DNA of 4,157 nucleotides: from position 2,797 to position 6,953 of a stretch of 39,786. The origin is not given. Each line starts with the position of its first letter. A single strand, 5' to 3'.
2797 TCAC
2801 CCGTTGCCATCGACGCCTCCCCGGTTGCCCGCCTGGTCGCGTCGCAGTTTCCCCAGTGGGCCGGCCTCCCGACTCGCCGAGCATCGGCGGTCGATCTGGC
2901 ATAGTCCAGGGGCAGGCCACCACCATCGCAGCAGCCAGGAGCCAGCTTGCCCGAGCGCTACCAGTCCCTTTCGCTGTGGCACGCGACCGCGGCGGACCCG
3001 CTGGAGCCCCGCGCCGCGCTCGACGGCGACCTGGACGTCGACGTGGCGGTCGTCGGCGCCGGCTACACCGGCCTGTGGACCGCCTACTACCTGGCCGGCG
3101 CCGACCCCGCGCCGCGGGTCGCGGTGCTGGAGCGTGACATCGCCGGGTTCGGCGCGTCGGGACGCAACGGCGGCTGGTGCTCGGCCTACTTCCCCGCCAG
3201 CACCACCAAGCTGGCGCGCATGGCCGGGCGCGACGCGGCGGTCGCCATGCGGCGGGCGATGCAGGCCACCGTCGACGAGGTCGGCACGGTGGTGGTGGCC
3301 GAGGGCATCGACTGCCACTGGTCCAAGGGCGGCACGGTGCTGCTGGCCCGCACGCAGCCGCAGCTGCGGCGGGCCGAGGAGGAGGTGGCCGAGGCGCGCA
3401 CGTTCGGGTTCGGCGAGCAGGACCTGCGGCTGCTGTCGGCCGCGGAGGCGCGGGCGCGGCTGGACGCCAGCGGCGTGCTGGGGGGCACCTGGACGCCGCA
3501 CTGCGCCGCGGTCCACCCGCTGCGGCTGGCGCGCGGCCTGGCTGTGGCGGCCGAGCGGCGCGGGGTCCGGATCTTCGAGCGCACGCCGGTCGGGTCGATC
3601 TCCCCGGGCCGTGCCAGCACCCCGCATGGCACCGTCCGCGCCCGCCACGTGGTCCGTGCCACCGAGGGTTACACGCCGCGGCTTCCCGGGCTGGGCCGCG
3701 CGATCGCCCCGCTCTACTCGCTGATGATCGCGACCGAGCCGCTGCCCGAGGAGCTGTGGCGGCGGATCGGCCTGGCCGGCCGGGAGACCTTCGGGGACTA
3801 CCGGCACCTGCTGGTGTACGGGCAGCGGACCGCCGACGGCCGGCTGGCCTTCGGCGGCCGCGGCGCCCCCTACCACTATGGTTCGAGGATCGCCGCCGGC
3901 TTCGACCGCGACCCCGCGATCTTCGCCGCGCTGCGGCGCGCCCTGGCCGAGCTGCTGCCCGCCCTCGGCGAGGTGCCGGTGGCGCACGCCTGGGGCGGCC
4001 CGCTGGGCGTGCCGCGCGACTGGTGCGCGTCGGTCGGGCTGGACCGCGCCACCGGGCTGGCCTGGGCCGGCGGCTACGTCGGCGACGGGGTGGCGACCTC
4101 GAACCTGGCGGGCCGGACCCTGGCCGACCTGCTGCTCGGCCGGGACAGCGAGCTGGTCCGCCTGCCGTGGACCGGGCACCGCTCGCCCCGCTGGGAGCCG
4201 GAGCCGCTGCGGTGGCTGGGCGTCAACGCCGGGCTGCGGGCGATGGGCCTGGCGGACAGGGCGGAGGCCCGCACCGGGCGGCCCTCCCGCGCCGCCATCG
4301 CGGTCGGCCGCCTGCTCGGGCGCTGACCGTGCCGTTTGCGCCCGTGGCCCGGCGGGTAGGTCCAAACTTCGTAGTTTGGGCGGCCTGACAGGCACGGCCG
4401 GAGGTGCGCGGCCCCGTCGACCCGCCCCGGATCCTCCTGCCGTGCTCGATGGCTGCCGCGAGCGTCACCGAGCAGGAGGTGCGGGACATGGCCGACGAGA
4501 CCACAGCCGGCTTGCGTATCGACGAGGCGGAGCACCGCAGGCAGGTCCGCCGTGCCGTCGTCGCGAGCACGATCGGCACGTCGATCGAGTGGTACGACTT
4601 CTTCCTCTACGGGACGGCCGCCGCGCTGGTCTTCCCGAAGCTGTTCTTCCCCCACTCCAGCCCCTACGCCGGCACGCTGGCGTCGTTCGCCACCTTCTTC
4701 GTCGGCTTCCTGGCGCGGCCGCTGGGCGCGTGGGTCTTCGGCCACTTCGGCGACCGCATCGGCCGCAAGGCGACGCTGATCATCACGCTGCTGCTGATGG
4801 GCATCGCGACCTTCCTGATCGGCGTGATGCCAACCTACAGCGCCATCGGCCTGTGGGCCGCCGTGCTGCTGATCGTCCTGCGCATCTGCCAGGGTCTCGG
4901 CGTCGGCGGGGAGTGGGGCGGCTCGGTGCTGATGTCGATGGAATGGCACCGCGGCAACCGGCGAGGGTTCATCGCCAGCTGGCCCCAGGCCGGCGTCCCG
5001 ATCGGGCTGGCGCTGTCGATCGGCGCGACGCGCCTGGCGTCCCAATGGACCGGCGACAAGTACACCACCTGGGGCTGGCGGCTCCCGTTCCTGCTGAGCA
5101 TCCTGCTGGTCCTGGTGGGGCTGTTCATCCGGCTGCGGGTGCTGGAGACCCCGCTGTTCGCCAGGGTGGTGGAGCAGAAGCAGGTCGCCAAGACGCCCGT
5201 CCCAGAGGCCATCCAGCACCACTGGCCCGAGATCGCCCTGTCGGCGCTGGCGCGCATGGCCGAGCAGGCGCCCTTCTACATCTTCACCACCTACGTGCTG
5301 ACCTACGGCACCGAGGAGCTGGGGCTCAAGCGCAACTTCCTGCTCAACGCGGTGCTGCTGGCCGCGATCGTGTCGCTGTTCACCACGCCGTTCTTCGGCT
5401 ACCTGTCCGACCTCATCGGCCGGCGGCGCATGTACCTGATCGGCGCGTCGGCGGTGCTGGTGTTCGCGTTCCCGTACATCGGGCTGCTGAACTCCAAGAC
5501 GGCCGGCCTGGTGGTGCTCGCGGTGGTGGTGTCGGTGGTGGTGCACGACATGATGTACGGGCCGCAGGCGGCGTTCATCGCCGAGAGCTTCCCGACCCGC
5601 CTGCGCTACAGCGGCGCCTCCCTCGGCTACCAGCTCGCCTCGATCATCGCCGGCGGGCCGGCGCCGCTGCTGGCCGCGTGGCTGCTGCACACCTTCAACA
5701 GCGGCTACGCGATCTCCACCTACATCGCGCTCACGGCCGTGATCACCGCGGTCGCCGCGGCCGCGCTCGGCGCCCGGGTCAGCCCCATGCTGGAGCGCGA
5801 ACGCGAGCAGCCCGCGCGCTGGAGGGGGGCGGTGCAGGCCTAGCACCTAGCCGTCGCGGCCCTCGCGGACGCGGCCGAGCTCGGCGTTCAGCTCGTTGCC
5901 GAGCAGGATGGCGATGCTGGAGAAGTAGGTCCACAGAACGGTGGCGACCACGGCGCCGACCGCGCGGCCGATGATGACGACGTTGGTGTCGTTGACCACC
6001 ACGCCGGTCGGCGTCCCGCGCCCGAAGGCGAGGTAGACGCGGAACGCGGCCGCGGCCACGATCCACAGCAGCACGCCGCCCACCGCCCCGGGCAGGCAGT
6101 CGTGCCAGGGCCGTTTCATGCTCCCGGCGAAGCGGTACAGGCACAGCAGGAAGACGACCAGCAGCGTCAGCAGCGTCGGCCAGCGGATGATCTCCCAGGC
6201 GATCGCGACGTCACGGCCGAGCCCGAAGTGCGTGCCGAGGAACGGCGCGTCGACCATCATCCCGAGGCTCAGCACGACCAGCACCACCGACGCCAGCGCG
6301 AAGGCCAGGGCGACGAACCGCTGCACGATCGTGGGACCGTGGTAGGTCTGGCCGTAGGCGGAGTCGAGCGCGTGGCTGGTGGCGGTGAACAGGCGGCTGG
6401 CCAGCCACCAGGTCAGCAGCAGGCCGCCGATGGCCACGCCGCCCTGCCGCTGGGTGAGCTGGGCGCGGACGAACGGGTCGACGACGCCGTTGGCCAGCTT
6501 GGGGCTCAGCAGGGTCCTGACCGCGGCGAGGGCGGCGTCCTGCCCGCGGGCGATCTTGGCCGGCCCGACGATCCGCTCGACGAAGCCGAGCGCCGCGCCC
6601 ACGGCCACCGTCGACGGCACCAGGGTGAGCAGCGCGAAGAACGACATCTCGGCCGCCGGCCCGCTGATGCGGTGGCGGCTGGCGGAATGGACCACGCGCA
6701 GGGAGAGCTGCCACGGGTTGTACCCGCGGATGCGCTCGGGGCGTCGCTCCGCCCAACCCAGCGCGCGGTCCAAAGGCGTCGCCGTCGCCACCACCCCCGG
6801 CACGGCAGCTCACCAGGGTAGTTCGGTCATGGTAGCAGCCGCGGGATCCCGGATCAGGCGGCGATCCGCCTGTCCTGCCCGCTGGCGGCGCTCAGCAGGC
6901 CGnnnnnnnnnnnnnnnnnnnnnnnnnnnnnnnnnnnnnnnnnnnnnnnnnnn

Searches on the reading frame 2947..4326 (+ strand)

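Call 38: search_protein_families(library=pfam, proteins=[window:2947-4326:+], max_evalue=0.0001)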
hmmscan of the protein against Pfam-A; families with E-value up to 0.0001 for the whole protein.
window:2947-4326:+ (459 aa): 2 families
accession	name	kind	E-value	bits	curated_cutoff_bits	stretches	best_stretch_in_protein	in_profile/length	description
PF01266.30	DAO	-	8.2e-60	203.6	27.9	1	32-395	1-353/353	FAD dependent oxidoreductase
PF01946.23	Thi4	-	3.7e-06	26.8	26.2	1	30-73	17-59/235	Thi4 family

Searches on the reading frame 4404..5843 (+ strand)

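Call 38: search_protein_families(library=pfam, proteins=[window:4404-5843:+], max_evalue=0.0001)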
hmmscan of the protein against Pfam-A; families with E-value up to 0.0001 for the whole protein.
window:4404-5843:+ (479 aa): 2 families
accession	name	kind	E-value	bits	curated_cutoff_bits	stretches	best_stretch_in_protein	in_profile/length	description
PF07690.21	MFS_1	-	1.8e-30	106.5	33.4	1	63-409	9-336/347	Major Facilitator Superfamily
PF00083.30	Sugar_tr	-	6.4e-30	104.8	22.3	2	52-264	3-209/452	Sugar (and other) transporter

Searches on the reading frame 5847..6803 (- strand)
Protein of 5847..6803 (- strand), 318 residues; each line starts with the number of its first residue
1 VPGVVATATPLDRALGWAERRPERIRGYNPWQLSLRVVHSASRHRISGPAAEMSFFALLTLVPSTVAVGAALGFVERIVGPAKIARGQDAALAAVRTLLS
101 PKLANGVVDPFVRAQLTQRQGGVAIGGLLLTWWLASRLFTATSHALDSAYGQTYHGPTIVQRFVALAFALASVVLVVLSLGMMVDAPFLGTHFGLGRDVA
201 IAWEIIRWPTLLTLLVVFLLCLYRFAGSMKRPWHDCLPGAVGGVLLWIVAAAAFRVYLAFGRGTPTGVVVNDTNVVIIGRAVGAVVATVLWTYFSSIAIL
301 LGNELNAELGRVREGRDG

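Call 38: search_protein_families(library=pfam, proteins=[window:5847-6803:-], max_evalue=0.0001)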
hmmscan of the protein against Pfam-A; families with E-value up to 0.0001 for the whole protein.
window:5847-6803:- (318 aa): 1 family
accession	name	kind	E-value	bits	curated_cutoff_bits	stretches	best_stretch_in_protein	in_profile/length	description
PF03631.20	Virul_fac_BrkB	-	3.8e-37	128.8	33.7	1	43-310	2-256/259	Virulence factor BrkB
